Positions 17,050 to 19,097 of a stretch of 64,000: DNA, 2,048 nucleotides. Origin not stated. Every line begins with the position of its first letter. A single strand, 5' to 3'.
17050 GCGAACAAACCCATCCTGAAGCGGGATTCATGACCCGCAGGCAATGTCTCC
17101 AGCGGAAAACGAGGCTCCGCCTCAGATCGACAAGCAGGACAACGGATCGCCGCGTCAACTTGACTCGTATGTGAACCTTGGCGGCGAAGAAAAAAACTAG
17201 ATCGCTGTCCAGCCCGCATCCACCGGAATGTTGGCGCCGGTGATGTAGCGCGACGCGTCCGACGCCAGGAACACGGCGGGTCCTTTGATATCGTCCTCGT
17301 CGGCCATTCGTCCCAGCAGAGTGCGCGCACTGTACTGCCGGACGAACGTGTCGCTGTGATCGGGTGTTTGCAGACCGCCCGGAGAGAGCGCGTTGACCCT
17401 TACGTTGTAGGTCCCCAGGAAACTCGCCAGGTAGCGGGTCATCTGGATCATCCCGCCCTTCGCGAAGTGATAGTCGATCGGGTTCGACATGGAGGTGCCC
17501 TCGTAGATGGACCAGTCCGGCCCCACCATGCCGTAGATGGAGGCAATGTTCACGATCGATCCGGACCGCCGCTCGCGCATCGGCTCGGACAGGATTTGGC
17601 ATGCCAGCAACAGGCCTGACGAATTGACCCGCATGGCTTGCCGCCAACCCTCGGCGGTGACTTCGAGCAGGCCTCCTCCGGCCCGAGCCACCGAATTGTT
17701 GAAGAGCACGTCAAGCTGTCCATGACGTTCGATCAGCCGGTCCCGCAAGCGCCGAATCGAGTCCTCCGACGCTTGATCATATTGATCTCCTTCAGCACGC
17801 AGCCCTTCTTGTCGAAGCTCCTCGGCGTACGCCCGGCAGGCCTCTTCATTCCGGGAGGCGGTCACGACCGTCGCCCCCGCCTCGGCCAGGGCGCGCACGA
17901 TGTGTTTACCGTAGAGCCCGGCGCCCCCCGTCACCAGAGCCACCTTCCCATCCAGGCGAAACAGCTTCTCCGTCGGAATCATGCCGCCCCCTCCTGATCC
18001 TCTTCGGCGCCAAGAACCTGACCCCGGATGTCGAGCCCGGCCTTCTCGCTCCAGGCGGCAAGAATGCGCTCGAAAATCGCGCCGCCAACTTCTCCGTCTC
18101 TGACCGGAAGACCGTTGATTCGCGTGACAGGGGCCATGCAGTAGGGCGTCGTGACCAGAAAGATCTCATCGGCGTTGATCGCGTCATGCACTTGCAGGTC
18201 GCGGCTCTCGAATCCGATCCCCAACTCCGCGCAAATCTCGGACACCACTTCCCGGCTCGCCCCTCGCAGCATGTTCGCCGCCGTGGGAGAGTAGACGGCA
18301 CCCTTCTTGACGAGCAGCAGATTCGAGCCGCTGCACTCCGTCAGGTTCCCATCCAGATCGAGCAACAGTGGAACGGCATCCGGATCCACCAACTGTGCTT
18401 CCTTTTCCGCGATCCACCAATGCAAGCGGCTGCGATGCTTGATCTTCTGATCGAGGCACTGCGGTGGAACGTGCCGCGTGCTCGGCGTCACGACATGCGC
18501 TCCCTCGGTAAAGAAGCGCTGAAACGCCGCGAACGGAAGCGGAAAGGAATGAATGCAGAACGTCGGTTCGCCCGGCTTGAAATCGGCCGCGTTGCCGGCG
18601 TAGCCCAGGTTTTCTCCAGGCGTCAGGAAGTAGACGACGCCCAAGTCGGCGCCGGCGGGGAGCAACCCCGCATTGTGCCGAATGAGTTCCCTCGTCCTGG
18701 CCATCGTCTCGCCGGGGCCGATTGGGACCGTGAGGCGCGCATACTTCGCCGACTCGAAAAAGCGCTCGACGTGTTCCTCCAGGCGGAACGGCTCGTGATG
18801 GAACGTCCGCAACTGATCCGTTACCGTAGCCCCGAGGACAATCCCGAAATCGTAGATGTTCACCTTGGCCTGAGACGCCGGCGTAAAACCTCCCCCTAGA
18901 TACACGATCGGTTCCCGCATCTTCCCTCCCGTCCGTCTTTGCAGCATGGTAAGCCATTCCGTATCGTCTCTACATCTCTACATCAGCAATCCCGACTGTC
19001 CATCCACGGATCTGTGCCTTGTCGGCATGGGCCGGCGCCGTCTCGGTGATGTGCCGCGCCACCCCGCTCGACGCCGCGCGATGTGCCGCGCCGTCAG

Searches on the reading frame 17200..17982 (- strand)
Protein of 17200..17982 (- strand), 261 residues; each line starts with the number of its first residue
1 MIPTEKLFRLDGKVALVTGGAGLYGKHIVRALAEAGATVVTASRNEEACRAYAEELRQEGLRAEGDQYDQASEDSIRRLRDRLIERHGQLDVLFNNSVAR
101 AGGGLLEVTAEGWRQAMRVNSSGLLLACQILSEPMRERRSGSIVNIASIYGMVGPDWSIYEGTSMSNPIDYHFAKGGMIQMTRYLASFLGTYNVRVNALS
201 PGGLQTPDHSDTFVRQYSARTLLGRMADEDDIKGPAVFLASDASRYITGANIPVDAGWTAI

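Call 10: search_protein_families(library=pfam, proteins=[window:17200-17982:-], max_evalue=0.01)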
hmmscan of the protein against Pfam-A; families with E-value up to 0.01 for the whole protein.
window:17200-17982:- (261 aa): 8 families
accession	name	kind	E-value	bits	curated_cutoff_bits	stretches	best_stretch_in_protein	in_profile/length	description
PF13561.12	adh_short_C2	-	4.6e-47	161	27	1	25-259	9-236/236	Enoyl-(Acyl carrier protein) reductase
PF00106.31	adh_short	-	5e-38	131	26.6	1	13-207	1-185/195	short chain dehydrogenase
PF08659.16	KR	-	6.7e-10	39.6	22.6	1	15-155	3-143/180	KR domain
PF01370.27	Epimerase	-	9.1e-07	29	20.9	1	15-99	1-73/240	NAD dependent epimerase/dehydratase family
PF05368.20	NmrA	-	0.0007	19.7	27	1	14-72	4-62/298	NmrA-like family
PF03807.23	F420_oxidored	-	0.0036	18.3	21.6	1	14-61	2-46/94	NADP oxidoreductase coenzyme F420-dependent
PF01715.23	IPPT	-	0.0054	16.9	23.6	1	11-78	54-118/243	IPP transferase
PF16363.11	GDP_Man_Dehyd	-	0.0074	16.2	27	1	16-58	1-44/332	GDP-mannose 4,6 dehydratase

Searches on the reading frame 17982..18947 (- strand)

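Call 10: search_protein_families(library=pfam, proteins=[window:17982-18947:-], max_evalue=0.01)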
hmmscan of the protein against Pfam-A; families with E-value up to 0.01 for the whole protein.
window:17982-18947:- (322 aa): 1 family
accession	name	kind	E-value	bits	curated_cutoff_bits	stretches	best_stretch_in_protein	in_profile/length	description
PF01063.24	Aminotran_4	-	1.1e-32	114.1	28.5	1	43-277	3-223/223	Amino-transferase class IV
